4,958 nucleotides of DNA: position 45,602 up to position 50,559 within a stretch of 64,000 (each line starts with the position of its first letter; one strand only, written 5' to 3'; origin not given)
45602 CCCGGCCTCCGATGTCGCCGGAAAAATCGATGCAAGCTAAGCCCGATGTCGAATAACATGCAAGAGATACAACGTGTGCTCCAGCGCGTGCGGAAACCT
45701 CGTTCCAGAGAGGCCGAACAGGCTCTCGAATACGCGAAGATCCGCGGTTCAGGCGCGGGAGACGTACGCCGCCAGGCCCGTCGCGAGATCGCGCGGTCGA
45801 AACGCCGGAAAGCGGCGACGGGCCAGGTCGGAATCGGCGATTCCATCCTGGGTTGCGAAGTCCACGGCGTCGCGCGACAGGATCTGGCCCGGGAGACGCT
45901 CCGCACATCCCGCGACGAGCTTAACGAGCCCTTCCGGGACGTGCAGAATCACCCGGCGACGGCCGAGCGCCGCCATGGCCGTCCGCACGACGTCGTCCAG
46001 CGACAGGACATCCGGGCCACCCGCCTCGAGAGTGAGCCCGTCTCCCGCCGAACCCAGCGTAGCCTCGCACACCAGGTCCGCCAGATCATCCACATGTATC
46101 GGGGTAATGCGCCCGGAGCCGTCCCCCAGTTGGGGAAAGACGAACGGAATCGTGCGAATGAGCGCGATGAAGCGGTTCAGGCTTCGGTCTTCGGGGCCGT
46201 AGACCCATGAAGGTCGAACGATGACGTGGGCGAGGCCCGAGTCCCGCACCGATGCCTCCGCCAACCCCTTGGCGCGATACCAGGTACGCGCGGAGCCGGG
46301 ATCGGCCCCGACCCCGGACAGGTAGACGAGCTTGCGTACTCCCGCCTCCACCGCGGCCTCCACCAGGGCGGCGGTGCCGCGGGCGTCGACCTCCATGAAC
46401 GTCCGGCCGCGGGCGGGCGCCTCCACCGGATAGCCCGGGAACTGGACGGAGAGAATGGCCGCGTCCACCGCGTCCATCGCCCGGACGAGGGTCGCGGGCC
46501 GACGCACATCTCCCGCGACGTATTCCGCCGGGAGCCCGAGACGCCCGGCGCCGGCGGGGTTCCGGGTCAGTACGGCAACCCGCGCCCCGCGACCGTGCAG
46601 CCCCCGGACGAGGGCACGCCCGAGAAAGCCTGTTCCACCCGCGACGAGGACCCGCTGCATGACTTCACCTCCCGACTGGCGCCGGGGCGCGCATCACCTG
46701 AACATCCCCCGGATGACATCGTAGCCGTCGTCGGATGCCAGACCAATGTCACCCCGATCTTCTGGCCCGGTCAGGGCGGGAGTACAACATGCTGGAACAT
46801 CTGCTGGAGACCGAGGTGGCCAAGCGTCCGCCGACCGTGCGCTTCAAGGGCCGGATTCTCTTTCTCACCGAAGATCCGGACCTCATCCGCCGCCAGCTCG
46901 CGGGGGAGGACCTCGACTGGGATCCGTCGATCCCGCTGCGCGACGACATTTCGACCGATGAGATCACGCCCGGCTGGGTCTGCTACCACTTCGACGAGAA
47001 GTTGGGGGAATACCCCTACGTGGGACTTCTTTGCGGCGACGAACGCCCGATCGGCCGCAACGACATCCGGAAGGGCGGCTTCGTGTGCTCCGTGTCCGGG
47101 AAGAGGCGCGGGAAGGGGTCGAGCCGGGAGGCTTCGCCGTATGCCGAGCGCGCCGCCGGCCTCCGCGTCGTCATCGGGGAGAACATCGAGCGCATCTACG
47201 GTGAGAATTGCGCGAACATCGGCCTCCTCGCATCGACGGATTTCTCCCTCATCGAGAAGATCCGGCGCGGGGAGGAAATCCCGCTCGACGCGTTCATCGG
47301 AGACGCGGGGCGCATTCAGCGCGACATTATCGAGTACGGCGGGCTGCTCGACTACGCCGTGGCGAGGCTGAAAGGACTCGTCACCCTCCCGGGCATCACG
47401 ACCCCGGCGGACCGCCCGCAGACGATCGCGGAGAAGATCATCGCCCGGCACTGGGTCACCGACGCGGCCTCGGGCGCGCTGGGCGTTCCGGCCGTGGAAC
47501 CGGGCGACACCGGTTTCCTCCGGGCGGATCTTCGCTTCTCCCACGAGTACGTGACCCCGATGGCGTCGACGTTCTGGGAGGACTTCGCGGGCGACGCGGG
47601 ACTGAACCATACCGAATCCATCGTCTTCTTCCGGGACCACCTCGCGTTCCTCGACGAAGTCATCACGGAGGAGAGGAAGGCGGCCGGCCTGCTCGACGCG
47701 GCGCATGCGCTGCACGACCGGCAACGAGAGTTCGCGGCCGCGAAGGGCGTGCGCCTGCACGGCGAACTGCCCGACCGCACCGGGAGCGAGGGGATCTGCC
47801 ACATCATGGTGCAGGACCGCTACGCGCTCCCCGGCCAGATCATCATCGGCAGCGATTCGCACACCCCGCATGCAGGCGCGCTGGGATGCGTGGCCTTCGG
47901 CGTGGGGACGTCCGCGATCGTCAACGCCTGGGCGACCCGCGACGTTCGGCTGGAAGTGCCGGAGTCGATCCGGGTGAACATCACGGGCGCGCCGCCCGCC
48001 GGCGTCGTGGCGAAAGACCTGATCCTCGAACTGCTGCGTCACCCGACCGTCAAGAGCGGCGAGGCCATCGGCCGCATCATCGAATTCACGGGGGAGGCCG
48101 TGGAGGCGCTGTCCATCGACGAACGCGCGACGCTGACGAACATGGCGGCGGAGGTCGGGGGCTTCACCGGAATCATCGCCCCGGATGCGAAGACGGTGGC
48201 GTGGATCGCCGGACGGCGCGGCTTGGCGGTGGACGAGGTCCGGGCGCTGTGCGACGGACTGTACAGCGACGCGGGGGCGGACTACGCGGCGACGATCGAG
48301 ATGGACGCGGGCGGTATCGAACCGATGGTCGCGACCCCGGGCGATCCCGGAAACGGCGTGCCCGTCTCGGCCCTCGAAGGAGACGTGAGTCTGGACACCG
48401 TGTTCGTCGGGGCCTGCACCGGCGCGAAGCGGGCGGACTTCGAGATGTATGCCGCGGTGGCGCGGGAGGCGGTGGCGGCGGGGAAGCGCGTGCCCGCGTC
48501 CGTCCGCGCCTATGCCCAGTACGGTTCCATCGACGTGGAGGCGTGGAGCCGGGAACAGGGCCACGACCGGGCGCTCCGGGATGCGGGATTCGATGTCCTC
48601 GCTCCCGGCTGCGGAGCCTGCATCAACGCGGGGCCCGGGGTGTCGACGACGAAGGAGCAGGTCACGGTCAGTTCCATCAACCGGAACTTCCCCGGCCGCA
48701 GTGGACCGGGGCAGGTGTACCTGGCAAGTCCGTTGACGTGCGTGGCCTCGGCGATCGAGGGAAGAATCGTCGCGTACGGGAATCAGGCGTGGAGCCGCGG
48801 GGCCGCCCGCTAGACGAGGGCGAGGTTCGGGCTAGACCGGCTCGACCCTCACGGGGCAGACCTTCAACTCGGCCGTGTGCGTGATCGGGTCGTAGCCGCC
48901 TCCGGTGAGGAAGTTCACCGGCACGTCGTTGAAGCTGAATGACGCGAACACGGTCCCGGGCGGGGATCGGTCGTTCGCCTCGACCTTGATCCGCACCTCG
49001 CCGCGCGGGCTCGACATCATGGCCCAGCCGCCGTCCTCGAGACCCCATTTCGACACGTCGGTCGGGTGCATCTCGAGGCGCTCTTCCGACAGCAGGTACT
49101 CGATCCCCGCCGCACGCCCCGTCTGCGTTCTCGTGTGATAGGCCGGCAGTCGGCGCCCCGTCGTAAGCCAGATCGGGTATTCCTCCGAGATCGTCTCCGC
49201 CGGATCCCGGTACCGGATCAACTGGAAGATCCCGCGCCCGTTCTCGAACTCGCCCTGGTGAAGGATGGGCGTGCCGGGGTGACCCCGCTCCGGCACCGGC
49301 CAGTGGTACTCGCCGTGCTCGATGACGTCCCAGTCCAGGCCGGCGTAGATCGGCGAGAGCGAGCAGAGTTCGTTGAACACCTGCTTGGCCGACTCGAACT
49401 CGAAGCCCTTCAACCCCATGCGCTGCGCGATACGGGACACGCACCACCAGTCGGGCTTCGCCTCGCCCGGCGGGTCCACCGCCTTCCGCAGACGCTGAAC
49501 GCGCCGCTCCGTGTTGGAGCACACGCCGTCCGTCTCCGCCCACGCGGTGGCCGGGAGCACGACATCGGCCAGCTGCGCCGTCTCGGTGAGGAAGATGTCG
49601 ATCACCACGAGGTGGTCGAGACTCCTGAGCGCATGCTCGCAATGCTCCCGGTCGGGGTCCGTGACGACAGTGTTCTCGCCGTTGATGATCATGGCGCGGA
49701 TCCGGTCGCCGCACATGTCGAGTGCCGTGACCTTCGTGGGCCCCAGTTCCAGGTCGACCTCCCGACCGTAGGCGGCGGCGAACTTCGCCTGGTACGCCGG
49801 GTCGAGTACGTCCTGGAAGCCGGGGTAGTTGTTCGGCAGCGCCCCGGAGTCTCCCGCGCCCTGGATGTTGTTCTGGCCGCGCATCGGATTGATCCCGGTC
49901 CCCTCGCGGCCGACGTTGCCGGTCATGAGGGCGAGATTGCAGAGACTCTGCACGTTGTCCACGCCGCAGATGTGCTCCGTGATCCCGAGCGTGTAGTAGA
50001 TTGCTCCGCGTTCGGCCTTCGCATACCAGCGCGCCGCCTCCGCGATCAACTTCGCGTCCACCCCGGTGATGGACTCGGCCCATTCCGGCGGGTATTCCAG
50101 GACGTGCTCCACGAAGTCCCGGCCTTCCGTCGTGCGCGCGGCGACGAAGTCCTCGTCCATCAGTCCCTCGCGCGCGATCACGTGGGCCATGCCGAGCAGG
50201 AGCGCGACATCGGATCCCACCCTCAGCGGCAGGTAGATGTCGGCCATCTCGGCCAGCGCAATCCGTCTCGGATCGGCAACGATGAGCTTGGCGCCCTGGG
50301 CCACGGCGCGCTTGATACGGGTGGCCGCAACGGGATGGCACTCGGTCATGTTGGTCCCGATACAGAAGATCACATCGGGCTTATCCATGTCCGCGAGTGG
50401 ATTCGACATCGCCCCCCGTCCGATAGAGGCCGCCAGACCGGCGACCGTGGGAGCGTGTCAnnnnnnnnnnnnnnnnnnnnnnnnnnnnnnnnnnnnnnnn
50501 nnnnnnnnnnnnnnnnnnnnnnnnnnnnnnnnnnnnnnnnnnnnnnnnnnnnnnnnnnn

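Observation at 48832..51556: Formate dehydrogenase alpha subunit is a selenoprotein: in-frame UGA plus SECIS-like hairpin (the ORF track splits it in two)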

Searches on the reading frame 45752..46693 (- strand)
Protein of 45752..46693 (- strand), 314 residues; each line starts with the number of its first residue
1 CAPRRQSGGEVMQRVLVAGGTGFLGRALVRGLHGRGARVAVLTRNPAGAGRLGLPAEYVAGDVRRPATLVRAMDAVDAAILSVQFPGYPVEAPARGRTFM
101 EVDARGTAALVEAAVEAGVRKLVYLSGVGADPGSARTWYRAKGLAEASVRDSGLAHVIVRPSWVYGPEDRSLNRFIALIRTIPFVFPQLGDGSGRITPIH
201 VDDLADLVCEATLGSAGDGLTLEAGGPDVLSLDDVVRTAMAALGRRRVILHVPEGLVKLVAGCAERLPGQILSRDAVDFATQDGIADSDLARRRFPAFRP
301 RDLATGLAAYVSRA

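Call 9: search_protein_families(library=pfam, proteins=[window:45752-46693:-])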
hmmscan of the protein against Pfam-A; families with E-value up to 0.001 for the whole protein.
window:45752-46693:- (314 aa): 6 families
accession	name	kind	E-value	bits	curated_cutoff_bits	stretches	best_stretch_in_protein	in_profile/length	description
PF13460.12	NAD_binding_10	-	1e-21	78.1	27.2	1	19-168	1-150/184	NAD(P)H-binding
PF01370.27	Epimerase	-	4.5e-21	75.8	20.9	1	15-209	1-222/240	NAD dependent epimerase/dehydratase family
PF01073.25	3Beta_HSD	-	1.1e-14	54.6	22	1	16-129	1-118/280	3-beta hydroxysteroid dehydrogenase/isomerase family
PF05368.20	NmrA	-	1.5e-11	44.9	27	1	13-155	3-140/298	NmrA-like family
PF04321.23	RmlD_sub_bind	-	6.1e-10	39.1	27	1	14-176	2-163/287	RmlD substrate binding domain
PF07993.18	NAD_binding_4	-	0.00063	19.4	20.1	0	17-46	1-33/258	Male sterility protein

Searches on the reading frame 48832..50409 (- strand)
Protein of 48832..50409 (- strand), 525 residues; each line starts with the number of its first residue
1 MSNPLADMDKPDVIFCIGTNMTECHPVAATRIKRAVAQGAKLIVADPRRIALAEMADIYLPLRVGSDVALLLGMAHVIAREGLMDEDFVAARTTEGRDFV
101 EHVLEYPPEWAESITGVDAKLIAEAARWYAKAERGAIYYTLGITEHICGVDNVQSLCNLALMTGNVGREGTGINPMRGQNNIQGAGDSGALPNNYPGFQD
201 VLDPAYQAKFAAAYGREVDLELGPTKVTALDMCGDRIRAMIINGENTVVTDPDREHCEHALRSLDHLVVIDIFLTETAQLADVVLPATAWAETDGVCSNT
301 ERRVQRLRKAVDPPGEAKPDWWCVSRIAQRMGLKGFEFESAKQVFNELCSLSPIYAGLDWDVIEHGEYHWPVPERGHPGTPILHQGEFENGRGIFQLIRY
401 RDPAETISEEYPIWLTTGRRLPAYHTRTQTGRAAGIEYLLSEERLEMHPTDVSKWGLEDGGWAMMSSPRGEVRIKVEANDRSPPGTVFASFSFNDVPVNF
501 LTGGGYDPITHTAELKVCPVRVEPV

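Call 33: find_encoding_contigs(protein=window:48832-50409:-, flank=10000, max_places=6)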
Protein window:48832-50409:- (525 aa): 5 contigs read that carry it; 3 places shown.
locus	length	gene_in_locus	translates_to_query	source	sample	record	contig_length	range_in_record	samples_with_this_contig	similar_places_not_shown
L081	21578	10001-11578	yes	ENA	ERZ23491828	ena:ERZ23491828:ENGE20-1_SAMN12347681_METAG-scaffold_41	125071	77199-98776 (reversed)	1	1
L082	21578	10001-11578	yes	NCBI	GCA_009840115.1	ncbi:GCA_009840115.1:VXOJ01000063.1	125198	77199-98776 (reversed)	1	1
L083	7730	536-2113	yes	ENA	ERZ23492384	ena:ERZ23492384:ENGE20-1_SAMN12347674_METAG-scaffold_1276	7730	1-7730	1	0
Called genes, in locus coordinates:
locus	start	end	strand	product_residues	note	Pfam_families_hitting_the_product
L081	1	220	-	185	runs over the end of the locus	PF07638:Sigma70_ECF (weak), PF04542:Sigma70_r2, PF08281:Sigma70_r4_2, PF04545:Sigma70_r4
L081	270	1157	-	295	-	PF14378:PAP2_3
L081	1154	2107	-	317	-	PF01073:3Beta_HSD, PF01370:Epimerase, PF04321:RmlD_sub_bind, PF05368:NmrA, PF07993:NAD_binding_4 (faint), PF13460:NAD_binding_10, PF16363:GDP_Man_Dehyd, PF02719:Polysacc_synt_2 (weak)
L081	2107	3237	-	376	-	-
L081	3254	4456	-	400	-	PF00155:Aminotran_1_2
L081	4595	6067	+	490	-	PF01134:GIDA (weak), PF01262:AlaDh_PNT_C (faint), PF03486:HI0933_like (faint), PF07992:Pyr_redox_2, PF13450:NAD_binding_8 (faint), PF13738:Pyr_redox_3 (faint), PF00070:Pyr_redox, PF02852:Pyr_redox_dim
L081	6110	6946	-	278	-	PF02634:FdhD-NarQ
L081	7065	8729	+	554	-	PF01257:2Fe-2S_thioredx, PF01512:Complex1_51K, PF10531:SLBB (weak), PF10589:NADH_4Fe-4S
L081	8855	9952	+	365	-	PF13510:Fer2_4, PF12837:Fer4_6 (faint), PF22117:Fer4_Nqo3, PF12838:Fer4_7, PF13187:Fer4_9 (weak), PF00037:Fer4 (weak), PF04879:Molybdop_Fe4S4, PF00384:Molybdopterin, +1 more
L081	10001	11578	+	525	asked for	PF00384:Molybdopterin, PF01568:Molydop_binding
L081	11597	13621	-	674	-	PF00694:Aconitase_C (weak), PF00330:Aconitase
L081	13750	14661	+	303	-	PF01073:3Beta_HSD, PF01370:Epimerase, PF04321:RmlD_sub_bind, PF05368:NmrA, PF13460:NAD_binding_10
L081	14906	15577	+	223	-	-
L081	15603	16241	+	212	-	PF00691:OmpA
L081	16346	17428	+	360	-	PF01571:GCV_T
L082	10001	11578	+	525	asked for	PF00384:Molybdopterin, PF01568:Molydop_binding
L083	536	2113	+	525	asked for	PF00384:Molybdopterin, PF01568:Molydop_binding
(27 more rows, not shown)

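Call 62: search_protein_families(library=ncbifam, proteins=[window:48835-50409:-], max_evalue=1e-10)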
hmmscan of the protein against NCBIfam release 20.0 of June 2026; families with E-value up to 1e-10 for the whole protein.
window:48835-50409:- (525 aa): 26 families (the best 25 are shown)
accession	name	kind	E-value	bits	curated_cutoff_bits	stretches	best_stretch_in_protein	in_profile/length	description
TIGR01591.1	Fdh-alpha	equivalog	2.6e-163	544.6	666.25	1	1-522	146-672/672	formate dehydrogenase subunit alpha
NF047855.1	AssmNtatRedNasC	equivalog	2e-103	347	1100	1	1-524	171-708/708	assimilatory nitrate reductase catalytic subunit NasC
NF041323.1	Nitr_red_NasA_Halo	equivalog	7.8e-61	206.5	1000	1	7-522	149-672/673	assimilatory nitrate reductase NasA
TIGR01701.1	Fdhalpha-like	subfamily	1.1e-50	172.6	582.15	1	5-427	193-644/744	FdhF/YdeP family oxidoreductase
NF010055.0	PRK13532.1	equivalog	2.3e-50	171.7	904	2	97-334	329-574/830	nitrate reductase catalytic subunit NapA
TIGR01706.1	NAPA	equivalog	1e-49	169.6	930.55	2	97-334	329-574/830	periplasmic nitrate reductase subunit alpha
TIGR01553.1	formate-DH-alph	equivalog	2.9e-49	167.7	814.2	2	101-201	364-468/1009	formate dehydrogenase-N subunit alpha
NF041513.1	formate_DH_Act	exception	9.2e-44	149.5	1400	2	5-93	207-295/1067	formate dehydrogenase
NF012032.0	PRK15488.1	equivalog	4.1e-39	134.2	694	1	7-336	193-532/759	thiosulfate reductase PhsA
TIGR00509.1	bisC_fam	subfamily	1.8e-37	129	1017.55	1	29-342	194-520/772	molybdopterin guanine dinucleotide-containing S/N-oxide reductase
TIGR02166.1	dmsA_ynfE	subfamily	7.5e-35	120.2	777.7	1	106-334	331-560/794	DMSO/selenate family reductase complex A subunit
TIGR03479.1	DMSO_red_II_alp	subfamily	3.4e-33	114.8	984.75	1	101-332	393-644/913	molybdopterin-dependent oxidoreductase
NF007406.0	PRK09939.1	equivalog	4.9e-33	114.3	1473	1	5-275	203-494/759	acid resistance putative oxidoreductase YdeP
TIGR02693.1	arsenite_ox_L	equivalog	1.4e-30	106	359.05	2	39-179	266-420/806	arsenate reductase (azurin) large subunit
NF011682.0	PRK15102.1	equivalog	2.4e-24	85.5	909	1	64-333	283-570/829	trimethylamine-N-oxide reductase TorA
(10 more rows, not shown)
